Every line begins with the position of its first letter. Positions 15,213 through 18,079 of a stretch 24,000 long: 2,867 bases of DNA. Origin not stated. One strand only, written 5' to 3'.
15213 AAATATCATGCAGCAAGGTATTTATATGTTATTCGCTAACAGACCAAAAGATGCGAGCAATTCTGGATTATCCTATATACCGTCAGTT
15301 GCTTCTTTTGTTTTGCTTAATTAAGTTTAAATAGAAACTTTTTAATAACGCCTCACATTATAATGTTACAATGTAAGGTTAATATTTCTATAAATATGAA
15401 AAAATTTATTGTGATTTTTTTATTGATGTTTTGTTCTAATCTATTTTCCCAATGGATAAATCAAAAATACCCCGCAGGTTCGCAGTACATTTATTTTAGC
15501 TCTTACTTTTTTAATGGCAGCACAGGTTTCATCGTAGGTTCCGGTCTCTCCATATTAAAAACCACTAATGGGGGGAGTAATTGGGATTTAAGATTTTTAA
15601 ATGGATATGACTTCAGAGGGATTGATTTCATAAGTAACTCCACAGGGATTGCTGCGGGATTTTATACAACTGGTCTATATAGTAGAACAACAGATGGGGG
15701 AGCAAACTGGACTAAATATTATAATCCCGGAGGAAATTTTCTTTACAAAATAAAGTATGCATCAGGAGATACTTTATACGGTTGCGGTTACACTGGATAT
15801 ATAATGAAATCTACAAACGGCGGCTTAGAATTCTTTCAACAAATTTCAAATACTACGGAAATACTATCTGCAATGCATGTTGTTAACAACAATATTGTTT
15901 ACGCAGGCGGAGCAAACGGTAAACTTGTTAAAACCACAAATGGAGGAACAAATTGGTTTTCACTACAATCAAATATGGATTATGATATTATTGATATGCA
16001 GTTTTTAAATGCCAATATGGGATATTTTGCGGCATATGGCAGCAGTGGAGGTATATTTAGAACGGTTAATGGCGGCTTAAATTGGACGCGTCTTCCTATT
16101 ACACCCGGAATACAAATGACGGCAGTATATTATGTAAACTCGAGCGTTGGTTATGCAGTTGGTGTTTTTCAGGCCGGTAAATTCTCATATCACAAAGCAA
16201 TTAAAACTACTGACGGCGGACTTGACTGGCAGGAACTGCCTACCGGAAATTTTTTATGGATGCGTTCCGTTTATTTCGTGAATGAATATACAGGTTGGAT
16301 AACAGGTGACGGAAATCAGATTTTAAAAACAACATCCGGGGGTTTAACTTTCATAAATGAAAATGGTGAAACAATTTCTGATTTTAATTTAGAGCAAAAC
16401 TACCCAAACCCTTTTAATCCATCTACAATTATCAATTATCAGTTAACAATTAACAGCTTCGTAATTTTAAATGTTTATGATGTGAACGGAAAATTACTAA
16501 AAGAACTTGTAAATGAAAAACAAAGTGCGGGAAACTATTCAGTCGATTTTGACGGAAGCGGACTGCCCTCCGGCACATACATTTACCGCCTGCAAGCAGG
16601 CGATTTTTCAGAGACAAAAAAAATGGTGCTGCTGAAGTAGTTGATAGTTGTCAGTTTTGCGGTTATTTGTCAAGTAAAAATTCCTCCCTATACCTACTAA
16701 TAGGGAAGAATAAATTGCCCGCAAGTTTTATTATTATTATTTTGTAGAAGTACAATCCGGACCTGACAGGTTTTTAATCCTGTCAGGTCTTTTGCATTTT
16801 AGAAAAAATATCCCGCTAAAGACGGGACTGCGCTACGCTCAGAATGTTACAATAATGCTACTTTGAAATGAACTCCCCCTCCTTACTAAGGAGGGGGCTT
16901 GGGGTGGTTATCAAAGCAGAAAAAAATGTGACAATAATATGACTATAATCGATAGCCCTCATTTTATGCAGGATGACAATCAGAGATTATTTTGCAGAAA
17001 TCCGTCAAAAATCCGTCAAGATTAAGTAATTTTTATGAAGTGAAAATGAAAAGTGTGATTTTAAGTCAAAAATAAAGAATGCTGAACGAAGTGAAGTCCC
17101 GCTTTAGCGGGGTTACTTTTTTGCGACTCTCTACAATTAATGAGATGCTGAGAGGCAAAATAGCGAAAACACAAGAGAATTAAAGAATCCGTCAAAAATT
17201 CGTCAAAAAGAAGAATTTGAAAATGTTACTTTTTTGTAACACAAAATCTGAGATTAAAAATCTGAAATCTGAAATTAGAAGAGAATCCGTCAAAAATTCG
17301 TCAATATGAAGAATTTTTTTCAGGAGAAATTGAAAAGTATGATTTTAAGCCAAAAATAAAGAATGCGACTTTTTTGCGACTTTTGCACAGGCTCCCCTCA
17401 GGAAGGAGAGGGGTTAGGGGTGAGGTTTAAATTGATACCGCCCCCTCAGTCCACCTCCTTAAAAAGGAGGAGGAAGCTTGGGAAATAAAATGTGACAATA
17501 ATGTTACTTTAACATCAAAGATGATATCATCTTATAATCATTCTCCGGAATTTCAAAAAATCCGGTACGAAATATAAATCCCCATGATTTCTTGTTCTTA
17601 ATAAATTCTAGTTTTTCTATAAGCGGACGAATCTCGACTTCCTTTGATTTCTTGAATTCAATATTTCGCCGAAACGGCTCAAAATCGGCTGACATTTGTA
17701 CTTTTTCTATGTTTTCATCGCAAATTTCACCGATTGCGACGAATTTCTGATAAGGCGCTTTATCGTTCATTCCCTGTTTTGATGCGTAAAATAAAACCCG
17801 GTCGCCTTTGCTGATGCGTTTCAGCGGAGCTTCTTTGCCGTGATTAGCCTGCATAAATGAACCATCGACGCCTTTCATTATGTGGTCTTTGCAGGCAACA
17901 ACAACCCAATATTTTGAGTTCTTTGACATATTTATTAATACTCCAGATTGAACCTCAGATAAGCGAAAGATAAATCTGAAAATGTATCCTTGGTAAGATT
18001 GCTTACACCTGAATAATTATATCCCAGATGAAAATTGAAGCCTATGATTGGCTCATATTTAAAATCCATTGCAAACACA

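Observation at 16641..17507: ORF-free island of about 860 bp between convergent genes, carrying six copies of a bipartite 19-nt motif and several hairpin families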

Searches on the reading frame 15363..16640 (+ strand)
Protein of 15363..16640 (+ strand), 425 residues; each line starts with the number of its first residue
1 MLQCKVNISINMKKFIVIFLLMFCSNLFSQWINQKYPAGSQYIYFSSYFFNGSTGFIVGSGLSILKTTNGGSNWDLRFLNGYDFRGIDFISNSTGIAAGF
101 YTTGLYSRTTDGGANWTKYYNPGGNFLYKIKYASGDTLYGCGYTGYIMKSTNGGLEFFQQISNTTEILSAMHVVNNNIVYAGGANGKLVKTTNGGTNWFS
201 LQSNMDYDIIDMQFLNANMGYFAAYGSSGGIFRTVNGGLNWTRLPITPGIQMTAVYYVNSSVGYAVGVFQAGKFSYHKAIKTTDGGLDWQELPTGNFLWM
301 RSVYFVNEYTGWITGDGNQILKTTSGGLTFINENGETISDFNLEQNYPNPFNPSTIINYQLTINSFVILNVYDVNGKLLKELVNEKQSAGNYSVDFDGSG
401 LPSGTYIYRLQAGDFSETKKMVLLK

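Call 10: search_protein_families(library=pfam, proteins=[window:15363-16640:+])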
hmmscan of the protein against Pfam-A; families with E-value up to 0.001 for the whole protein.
window:15363-16640:+ (425 aa): 4 families
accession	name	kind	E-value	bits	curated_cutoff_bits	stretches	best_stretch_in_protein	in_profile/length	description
PF14870.12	PSII_BNR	-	1e-12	48.4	27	1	31-118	9-96/303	Photosynthesis system II assembly factor YCF48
PF18962.6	Por_Secre_tail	-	4e-09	37.1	27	1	347-422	2-74/75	Secretion system C-terminal sorting domain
PF13860.13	FlgD_ig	-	4.8e-05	23.7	27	1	367-412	25-75/79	FlgD Ig-like domain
PF15902.12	Sortilin-Vps10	-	0.00012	21.5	33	0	187-295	2-115/446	Sortilin, neurotensin receptor 3,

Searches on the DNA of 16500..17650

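Call 5: search_rna_families(source=window, start=16500, end=17650, threshold=evalue, max_evalue=10, show_alignments=3)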
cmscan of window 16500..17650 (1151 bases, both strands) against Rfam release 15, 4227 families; matches with E-value up to 10: 15.
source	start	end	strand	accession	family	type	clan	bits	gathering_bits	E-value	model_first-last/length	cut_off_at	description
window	16673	16811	-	RF00515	PyrR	Cis-reg;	-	23.5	54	1.2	1-115/115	no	PyrR binding site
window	16909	16954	+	RF00086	SNORD27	Gene; snRNA; snoRNA; CD-box;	-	18.5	52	5.3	1-71/71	no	Small nucleolar RNA SNORD27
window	16761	16788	+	RF03510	mir-3660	Gene; miRNA;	-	17.7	70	2.3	1-82/82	no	mir-3660 microRNA precursor family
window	17404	17460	-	RF03778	mir-483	Gene; miRNA;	-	17.4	60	3.6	1-75/75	no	mir-483 microRNA precursor family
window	16896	16963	+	RF02296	TtnuCD20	Gene; snRNA; snoRNA; CD-box;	-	17.2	80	8.7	1-66/66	no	Tetrahymena snoRNA TtnuCD20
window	16857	16898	-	RF02974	Fibro-purF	Cis-reg;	-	16.9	60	0.6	1-75/75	no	Fibro-purF RNA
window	16662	16809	+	RF02417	VR-RNA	Gene; sRNA;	-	16.5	100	0.74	1-397/397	no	VR-RNA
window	17533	17575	+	RF00324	snoMBII-202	Gene; snRNA; snoRNA; CD-box;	-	16.1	40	3.1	1-84/84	no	Small nucleolar RNA MBII-202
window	17426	17487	-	RF00736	mir-320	Gene; miRNA;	-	16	55.5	1.8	1-76/76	no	mir-320 microRNA precursor family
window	16666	16812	-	RF00557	L10_leader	Cis-reg; leader;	-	15.8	44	8.3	1-138/138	no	Ribosomal protein L10 leader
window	16843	17063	+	RF02415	rliG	Gene; sRNA;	-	15.4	55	1.6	1-267/267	no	Listeria sRNA rliG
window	16872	17019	-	RF01822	RsaJ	Gene; sRNA;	-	14.5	100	1.1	1-287/287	no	RNA Staph. aureus A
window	16841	16925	+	RF01493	rli37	Gene; sRNA;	-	13.6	90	6.8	1-247/247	no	Listeria sRNA rli37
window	17024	17116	+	RF00195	RsmY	Gene; sRNA;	CL00106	13.5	57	1.4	1-121/121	no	RsmY RNA family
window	17343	17476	-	RF02132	HOXB13-AS1_1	Gene; lncRNA;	-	12.8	60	5.9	1-136/136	no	HOXB13 antisense RNA 1 conserved region 1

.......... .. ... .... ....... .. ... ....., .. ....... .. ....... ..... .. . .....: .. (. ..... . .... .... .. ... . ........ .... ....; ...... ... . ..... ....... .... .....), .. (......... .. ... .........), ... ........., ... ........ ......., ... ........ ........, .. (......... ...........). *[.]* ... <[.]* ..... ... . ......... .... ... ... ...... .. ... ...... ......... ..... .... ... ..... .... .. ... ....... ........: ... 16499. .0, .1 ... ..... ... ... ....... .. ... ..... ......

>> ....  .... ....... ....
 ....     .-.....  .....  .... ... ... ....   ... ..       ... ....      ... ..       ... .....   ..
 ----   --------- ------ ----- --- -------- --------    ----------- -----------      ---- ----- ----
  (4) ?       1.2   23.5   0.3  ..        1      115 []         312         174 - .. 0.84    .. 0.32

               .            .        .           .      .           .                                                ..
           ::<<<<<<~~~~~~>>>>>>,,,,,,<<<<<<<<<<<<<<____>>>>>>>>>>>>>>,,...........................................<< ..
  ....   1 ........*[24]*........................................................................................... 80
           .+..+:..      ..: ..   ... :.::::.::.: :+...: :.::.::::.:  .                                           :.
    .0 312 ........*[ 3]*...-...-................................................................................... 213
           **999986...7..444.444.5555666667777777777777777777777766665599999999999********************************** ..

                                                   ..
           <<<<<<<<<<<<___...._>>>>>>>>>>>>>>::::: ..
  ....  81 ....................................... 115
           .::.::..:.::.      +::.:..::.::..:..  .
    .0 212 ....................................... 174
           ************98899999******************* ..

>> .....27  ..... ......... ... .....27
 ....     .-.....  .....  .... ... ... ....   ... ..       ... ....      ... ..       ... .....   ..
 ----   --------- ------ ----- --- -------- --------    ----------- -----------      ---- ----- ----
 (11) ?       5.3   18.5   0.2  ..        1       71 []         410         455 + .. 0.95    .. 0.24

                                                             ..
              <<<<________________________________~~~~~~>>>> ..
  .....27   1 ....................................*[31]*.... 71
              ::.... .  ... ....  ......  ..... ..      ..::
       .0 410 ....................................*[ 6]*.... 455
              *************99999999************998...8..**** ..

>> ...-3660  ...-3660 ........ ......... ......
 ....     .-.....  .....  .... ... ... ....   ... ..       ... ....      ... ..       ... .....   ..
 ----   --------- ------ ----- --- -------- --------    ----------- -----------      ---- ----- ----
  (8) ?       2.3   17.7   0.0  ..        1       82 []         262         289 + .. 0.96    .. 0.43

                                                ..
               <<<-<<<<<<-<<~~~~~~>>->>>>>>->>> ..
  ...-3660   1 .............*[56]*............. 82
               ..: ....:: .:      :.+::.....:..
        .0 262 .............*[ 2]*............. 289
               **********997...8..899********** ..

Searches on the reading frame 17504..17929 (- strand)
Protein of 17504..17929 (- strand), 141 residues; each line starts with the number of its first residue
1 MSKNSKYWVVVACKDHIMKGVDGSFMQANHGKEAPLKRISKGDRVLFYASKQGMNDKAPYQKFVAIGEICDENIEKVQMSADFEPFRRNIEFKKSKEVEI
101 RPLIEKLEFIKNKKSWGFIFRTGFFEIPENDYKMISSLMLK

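Call 10: search_protein_families(library=pfam, proteins=[window:17504-17929:-])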
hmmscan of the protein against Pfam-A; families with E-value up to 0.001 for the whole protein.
window:17504-17929:- (141 aa): 1 family
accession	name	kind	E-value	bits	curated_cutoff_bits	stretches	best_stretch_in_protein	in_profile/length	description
PF01878.24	EVE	-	2.6e-17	63.6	23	1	6-137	1-144/145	EVE domain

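Call 12: find_encoding_contigs(protein=window:17504-17929:-, flank=10000, max_places=10)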
Protein window:17504-17929:- (141 aa): 3 contigs read that carry it; 3 places shown.
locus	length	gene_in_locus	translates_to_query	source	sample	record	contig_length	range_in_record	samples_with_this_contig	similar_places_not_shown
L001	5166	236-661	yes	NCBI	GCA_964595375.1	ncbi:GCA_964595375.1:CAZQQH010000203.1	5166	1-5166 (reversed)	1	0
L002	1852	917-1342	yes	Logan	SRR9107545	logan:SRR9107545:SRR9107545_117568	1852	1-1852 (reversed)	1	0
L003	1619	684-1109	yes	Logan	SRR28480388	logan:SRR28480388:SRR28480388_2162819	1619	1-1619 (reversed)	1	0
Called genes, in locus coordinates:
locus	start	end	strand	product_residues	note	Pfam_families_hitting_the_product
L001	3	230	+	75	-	?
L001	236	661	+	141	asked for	PF01878:EVE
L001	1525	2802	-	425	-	PF14870:PSII_BNR (faint), PF18962:Por_Secre_tail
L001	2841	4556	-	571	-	PF07646:Kelch_2 (faint), PF01344:Kelch_1 (faint), PF07250:Glyoxal_oxid_N, PF09118:GO-like_E_set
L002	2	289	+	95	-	?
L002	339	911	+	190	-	PF14052:Caps_assemb_Wzi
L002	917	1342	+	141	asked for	PF01878:EVE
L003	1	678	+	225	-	?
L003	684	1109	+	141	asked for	PF01878:EVE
